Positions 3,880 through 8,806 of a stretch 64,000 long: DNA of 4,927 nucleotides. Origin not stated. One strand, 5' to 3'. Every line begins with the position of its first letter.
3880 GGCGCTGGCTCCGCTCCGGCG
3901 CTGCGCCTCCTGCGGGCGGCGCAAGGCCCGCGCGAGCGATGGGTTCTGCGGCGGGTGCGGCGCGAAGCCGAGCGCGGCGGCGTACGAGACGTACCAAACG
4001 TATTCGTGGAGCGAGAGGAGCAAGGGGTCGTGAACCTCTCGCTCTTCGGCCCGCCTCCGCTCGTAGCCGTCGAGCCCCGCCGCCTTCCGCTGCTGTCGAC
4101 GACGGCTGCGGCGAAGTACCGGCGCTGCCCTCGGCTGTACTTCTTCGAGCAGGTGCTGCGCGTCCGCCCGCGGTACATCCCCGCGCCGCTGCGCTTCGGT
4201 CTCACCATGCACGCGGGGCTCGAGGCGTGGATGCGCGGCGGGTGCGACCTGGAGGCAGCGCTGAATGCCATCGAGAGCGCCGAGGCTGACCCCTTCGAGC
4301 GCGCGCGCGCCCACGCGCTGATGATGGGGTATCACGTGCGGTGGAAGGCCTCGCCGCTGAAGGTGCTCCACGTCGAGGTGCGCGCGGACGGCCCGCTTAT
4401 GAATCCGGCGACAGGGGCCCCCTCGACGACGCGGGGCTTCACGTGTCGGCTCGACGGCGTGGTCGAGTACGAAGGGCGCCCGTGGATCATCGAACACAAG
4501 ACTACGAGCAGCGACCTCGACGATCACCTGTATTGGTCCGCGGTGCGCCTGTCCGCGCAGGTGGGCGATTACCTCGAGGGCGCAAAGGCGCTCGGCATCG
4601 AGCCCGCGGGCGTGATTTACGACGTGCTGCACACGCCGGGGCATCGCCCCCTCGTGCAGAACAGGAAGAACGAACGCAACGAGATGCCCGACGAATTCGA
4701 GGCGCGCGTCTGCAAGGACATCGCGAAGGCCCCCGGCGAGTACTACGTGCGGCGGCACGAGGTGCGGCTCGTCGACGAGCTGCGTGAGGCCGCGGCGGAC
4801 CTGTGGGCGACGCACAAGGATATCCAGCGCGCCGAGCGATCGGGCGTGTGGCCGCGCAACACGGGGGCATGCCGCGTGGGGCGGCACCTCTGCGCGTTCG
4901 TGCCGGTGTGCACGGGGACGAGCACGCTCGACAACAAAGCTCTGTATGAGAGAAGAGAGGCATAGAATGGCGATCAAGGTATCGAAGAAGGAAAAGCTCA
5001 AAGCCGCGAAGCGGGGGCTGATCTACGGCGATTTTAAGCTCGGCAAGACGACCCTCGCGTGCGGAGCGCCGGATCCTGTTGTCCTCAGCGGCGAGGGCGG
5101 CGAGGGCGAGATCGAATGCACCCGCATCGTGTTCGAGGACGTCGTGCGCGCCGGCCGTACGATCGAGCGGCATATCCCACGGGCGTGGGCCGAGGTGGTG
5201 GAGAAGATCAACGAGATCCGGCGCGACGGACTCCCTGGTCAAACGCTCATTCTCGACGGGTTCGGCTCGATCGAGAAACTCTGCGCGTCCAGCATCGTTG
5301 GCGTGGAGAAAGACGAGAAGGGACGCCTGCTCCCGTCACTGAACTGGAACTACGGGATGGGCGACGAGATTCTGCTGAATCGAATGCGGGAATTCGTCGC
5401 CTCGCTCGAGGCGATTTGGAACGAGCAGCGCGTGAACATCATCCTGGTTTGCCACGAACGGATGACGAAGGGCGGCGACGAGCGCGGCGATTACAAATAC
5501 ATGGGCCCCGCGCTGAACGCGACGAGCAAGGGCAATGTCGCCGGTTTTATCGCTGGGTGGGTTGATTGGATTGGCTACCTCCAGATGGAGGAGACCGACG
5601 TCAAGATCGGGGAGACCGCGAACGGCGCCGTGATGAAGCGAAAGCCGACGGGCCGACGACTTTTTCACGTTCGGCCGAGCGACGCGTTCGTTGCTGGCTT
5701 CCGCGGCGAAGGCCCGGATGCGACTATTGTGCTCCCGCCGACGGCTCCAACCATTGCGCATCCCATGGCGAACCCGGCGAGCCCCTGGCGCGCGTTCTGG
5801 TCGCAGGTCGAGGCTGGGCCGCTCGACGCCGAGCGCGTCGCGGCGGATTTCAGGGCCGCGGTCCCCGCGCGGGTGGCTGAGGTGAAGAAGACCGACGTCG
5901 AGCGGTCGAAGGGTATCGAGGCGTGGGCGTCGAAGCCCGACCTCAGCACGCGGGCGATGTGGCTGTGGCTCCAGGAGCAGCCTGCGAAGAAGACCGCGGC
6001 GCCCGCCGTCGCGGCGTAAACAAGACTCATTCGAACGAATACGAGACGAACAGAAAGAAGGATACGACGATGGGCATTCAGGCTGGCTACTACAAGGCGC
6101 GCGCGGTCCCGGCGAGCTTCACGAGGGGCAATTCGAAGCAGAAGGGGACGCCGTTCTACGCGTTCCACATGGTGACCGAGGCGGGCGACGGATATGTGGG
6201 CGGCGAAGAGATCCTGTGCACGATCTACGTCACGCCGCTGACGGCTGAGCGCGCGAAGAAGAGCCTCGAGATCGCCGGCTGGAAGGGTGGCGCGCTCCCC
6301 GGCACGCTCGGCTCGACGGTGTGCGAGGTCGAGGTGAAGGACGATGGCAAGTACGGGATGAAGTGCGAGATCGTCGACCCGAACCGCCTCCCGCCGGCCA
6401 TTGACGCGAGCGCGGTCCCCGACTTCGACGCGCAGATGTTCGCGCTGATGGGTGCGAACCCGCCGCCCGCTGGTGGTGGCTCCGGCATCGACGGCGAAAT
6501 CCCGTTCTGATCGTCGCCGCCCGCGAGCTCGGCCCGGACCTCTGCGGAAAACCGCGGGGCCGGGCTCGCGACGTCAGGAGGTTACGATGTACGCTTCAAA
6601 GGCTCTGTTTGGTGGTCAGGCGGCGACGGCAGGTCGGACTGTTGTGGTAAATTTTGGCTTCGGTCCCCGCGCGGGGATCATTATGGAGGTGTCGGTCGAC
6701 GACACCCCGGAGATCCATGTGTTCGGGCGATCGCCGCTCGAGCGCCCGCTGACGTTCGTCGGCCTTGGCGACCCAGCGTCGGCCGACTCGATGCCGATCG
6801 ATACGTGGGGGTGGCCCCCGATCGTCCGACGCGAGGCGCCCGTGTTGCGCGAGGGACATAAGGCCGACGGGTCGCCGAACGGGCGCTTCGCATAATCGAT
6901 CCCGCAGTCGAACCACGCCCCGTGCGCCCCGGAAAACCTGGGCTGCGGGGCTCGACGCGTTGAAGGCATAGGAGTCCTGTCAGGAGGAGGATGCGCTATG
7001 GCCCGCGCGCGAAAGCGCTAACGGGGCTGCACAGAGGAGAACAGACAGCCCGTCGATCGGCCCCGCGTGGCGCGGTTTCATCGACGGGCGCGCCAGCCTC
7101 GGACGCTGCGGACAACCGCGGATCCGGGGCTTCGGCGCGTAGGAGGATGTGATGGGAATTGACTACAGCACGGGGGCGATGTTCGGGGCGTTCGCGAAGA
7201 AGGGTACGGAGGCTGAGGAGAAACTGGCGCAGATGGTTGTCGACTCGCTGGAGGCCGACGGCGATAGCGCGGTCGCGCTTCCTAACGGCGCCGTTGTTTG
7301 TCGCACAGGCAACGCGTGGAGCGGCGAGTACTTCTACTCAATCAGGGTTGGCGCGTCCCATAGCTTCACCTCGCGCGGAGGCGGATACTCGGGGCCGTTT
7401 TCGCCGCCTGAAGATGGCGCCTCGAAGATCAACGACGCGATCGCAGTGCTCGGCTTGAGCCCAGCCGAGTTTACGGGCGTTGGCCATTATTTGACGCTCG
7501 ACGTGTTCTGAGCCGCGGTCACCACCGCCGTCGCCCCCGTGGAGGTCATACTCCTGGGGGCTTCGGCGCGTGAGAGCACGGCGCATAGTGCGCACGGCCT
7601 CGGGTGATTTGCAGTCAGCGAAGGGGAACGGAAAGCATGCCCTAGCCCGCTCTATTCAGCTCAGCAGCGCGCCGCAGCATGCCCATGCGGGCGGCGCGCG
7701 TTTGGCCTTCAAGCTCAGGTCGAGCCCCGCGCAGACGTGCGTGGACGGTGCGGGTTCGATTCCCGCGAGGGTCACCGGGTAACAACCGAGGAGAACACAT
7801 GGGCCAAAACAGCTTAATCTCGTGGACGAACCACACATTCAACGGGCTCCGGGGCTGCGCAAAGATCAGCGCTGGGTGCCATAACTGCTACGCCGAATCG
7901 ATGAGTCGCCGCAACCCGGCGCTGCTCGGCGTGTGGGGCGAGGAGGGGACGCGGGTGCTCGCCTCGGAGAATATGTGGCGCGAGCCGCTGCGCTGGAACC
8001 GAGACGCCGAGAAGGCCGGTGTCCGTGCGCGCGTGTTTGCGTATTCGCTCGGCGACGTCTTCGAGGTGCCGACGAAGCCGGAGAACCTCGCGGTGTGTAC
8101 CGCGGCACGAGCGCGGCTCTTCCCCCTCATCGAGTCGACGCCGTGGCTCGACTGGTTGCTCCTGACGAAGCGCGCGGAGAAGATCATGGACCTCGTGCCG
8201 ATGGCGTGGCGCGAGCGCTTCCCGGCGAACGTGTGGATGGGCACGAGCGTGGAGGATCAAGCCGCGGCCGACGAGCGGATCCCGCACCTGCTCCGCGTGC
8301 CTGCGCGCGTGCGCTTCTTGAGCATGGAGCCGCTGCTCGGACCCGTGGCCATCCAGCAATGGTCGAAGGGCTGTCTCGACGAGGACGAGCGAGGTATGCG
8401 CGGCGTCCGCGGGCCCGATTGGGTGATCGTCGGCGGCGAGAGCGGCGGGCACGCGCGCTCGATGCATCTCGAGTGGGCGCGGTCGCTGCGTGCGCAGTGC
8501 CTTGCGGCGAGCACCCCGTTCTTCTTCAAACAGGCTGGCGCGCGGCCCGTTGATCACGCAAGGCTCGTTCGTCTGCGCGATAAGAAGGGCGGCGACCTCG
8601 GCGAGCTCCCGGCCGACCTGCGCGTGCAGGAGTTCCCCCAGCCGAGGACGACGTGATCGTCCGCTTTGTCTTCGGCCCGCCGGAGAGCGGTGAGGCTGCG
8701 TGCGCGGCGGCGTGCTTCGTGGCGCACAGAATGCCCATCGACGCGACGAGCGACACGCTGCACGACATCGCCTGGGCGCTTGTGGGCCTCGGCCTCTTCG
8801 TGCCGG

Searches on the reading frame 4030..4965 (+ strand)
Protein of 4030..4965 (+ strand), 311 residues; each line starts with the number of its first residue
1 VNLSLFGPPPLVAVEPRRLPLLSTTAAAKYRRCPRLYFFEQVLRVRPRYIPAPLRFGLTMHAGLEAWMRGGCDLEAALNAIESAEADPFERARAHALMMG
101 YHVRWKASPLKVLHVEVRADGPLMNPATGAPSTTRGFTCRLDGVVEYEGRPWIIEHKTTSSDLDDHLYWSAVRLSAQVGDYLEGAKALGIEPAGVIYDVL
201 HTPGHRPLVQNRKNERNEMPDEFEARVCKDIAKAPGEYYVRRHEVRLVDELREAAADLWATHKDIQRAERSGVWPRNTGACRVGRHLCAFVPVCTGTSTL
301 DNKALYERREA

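Call 26: search_protein_families(library=pfam, proteins=[window:4030-4965:+], max_evalue=0.01)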
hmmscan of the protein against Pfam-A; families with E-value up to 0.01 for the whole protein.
window:4030-4965:+ (311 aa): 1 family
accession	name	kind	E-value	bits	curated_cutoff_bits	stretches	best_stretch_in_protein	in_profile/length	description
PF12705.13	PDDEXK_1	-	2.1e-15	57.8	22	1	22-294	2-246/247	PD-(D/E)XK nuclease superfamily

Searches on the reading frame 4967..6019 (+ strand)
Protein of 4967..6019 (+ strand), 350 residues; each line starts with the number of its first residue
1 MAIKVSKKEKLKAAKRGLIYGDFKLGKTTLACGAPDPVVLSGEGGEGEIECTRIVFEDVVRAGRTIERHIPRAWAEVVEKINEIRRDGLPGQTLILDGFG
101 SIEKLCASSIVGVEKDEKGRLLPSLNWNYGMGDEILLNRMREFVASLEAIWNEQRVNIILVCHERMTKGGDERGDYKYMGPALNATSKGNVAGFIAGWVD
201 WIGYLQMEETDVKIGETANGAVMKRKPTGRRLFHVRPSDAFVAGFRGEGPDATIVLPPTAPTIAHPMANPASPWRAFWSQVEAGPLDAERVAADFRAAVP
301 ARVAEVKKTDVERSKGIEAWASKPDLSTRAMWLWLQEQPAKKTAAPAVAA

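Call 26: search_protein_families(library=pfam, proteins=[window:4967-6019:+], max_evalue=0.01)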
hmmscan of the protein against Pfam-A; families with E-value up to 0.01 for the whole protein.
window:4967-6019:+ (350 aa): 1 family
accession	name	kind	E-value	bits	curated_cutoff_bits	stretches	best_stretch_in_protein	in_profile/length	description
PF13479.12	AAA_24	-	3e-21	76.6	27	1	14-244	2-192/195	AAA domain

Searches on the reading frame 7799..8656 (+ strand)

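Call 41: search_protein_families(library=pfam, proteins=[window:7799-8656:+], max_evalue=0.01)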
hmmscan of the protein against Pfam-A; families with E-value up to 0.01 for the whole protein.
window:7799-8656:+ (285 aa): 1 family
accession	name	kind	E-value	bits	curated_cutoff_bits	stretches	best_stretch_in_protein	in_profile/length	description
PF07505.17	DUF5131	-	1.9e-69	234.3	28.9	1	5-251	2-220/243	Protein of unknown function (DUF5131)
